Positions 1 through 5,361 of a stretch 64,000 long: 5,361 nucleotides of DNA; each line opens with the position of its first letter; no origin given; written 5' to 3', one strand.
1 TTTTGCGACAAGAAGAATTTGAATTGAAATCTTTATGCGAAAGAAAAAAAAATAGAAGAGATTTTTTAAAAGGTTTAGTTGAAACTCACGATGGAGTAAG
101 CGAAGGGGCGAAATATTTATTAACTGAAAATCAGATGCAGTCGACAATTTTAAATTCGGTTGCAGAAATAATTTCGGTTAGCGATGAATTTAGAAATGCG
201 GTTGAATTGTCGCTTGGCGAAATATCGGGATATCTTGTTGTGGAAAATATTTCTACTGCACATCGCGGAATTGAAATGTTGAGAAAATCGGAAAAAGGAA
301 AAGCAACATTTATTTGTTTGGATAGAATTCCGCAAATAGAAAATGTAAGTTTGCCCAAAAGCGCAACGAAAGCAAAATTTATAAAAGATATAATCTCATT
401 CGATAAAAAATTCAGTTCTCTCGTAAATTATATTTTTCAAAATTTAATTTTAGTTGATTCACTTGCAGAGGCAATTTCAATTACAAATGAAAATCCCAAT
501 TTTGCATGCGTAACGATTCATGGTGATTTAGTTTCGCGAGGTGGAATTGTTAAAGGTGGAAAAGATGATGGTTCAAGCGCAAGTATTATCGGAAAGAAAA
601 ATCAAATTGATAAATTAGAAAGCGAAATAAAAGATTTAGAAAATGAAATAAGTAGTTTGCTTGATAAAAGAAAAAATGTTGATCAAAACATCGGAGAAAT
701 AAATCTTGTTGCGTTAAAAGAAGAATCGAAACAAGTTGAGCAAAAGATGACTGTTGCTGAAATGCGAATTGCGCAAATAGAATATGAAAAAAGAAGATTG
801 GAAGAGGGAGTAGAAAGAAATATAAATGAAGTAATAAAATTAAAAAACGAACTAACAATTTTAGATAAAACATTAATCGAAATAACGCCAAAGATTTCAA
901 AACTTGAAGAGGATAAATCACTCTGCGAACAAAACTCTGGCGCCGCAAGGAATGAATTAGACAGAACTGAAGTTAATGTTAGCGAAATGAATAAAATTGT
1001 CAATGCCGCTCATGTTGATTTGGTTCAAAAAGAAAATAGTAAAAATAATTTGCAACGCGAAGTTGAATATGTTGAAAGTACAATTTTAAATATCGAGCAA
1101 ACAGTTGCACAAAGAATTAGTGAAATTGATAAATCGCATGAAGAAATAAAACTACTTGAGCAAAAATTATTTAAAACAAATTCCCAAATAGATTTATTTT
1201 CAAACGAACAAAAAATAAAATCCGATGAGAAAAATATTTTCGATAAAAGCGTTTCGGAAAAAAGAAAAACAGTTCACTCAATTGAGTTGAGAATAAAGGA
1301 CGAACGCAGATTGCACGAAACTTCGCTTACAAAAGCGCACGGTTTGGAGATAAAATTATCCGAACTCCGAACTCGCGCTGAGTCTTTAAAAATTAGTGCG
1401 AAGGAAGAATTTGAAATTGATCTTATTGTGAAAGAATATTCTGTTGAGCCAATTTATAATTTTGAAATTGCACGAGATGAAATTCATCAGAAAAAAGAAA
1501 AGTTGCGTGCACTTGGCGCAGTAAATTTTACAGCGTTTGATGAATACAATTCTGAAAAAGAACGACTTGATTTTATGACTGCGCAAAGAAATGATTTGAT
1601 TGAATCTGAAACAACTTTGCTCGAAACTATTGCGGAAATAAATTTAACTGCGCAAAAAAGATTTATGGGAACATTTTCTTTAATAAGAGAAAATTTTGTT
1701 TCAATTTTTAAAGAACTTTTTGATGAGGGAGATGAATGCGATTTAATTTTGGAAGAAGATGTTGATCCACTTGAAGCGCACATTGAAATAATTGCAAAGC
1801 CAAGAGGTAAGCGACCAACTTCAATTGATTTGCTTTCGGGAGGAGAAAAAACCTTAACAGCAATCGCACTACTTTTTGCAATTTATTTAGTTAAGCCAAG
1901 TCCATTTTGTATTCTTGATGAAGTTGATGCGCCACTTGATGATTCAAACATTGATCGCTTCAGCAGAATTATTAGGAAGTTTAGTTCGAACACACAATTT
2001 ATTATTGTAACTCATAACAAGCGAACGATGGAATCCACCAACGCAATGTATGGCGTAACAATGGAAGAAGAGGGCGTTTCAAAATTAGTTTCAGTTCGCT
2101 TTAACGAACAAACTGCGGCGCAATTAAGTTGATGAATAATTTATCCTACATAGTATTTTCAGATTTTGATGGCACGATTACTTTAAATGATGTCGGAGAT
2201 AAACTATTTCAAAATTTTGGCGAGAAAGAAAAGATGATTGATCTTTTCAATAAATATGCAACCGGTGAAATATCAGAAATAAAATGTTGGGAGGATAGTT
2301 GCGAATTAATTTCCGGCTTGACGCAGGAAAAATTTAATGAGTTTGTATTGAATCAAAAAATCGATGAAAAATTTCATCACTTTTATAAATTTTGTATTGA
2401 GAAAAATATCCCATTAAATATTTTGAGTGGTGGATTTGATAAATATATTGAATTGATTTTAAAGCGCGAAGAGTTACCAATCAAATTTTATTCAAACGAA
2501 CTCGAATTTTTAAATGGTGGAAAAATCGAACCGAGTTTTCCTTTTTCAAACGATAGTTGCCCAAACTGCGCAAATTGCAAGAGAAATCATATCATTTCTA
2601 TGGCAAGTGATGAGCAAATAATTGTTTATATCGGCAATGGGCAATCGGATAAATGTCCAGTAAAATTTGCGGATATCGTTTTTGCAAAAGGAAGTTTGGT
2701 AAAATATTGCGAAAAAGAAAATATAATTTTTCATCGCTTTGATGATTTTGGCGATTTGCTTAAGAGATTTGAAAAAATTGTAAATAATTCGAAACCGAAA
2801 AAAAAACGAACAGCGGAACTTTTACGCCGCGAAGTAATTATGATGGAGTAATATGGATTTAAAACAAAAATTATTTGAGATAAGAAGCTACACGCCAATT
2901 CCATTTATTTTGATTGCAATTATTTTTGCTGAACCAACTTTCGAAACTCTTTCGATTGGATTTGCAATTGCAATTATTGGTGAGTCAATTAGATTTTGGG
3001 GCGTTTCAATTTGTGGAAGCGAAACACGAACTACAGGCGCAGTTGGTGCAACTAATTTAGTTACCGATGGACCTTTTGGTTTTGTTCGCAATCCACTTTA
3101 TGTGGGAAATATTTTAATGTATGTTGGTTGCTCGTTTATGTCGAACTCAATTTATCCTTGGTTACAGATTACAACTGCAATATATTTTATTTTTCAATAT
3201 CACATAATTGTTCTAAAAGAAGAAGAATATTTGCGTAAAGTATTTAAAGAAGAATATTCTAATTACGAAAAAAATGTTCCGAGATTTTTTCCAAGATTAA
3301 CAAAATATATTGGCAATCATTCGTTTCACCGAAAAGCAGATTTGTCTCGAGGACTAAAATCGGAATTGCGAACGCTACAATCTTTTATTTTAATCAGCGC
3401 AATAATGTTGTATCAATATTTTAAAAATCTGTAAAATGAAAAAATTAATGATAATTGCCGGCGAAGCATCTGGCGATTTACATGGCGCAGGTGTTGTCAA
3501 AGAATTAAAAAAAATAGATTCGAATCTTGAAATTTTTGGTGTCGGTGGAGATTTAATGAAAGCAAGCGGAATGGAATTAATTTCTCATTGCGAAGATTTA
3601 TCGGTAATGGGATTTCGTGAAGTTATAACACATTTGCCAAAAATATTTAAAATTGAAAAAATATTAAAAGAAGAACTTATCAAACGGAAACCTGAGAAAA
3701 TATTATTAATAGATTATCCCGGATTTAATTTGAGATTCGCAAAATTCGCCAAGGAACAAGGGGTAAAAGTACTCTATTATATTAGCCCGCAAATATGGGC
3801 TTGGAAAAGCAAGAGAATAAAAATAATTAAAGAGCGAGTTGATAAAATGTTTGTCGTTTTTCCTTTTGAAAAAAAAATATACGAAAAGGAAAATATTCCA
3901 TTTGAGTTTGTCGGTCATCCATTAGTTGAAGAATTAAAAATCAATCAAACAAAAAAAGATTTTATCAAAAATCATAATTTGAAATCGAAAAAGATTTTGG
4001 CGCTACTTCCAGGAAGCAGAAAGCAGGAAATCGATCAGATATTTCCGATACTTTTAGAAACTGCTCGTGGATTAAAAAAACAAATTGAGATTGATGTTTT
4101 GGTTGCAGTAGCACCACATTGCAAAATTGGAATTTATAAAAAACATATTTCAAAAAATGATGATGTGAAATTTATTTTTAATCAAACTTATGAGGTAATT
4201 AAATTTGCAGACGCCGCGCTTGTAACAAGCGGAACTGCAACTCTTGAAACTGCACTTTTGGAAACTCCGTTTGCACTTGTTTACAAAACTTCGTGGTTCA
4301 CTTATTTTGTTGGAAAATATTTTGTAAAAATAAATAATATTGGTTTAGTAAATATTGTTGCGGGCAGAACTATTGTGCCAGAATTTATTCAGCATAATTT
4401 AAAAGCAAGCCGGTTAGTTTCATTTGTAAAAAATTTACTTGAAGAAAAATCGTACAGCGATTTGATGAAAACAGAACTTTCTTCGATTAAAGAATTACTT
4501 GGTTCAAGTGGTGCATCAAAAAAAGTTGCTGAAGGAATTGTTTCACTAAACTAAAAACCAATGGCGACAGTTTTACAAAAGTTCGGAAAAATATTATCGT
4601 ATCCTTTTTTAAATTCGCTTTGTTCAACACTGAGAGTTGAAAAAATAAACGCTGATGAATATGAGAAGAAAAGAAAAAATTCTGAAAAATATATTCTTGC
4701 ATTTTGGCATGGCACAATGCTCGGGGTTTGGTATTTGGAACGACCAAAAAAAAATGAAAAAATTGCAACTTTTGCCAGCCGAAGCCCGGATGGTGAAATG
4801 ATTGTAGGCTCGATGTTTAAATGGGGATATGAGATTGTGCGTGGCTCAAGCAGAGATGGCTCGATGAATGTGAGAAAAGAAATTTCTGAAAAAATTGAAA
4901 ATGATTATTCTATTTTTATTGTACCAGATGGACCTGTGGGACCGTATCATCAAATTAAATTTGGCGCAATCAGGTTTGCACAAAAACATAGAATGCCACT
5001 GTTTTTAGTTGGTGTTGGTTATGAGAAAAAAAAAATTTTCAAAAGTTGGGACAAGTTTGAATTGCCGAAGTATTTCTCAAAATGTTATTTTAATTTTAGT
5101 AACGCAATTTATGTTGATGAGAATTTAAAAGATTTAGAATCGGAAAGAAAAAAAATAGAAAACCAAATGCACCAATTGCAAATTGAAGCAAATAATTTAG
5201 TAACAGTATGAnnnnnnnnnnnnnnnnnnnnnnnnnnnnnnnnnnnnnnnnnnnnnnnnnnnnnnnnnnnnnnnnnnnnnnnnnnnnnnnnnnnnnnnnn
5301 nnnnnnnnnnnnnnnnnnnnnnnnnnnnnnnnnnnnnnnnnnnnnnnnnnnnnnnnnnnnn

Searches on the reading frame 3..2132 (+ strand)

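Call 65: search_protein_families(library=pfam, proteins=[window:3-2132:+], max_evalue=0.000001)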
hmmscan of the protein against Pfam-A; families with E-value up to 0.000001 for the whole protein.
window:3-2132:+ (709 aa): 2 families
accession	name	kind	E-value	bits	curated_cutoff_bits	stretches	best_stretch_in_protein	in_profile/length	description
PF02463.25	SMC_N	-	3.4e-29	102.3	40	1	327-693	68-219/220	RecF/RecN/SMC N terminal domain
PF06470.18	SMC_hinge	-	1e-22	81.2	22.5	1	49-160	4-115/116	SMC proteins Flexible Hinge Domain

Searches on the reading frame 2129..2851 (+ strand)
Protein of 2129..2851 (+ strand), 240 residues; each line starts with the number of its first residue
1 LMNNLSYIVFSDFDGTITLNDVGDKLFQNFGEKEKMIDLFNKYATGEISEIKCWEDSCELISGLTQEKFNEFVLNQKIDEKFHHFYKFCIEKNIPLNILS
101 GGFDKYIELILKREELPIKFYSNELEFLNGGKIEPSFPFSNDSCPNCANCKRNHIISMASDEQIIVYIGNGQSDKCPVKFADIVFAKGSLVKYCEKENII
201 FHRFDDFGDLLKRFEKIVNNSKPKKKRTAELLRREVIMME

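Call 65: search_protein_families(library=pfam, proteins=[window:2129-2851:+], max_evalue=0.000001)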
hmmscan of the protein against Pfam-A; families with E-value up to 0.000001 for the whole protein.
window:2129-2851:+ (240 aa): 1 family
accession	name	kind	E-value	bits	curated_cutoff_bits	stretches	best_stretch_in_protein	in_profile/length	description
PF12710.13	HAD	-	7.8e-08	33.4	27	1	9-174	1-184/189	haloacid dehalogenase-like hydrolase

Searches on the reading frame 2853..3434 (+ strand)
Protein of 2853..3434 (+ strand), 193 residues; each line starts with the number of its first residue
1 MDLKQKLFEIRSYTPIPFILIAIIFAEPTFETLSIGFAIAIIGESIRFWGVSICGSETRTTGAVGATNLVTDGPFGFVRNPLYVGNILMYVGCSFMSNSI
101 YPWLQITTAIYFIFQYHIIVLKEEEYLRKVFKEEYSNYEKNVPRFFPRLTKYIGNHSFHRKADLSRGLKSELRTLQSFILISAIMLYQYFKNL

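Call 65: search_protein_families(library=pfam, proteins=[window:2853-3434:+], max_evalue=0.000001)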
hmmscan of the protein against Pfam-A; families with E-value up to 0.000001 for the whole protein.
window:2853-3434:+ (193 aa): 1 family
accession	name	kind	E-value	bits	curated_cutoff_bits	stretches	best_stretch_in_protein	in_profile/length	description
PF04191.18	PEMT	-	3.5e-12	47.1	25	1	35-133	5-104/105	Phospholipid methyltransferase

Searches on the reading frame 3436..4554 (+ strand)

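Call 65: search_protein_families(library=pfam, proteins=[window:3436-4554:+], max_evalue=0.000001)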
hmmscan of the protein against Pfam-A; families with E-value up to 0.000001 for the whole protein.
window:3436-4554:+ (372 aa): 1 family
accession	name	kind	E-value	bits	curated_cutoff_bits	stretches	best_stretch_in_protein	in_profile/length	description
PF02684.21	LpxB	-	9.3e-99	331.2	22.6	1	5-353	2-357/374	Lipid-A-disaccharide synthetase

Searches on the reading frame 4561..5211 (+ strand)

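Call 65: search_protein_families(library=pfam, proteins=[window:4561-5211:+], max_evalue=0.000001)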
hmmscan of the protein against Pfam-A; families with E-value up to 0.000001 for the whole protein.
window:4561-5211:+ (216 aa): 1 family
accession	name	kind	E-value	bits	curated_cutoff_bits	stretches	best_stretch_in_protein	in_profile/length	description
PF04028.18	DUF374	-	1.7e-16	60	26.8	1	63-129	3-69/69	Domain of unknown function (DUF374)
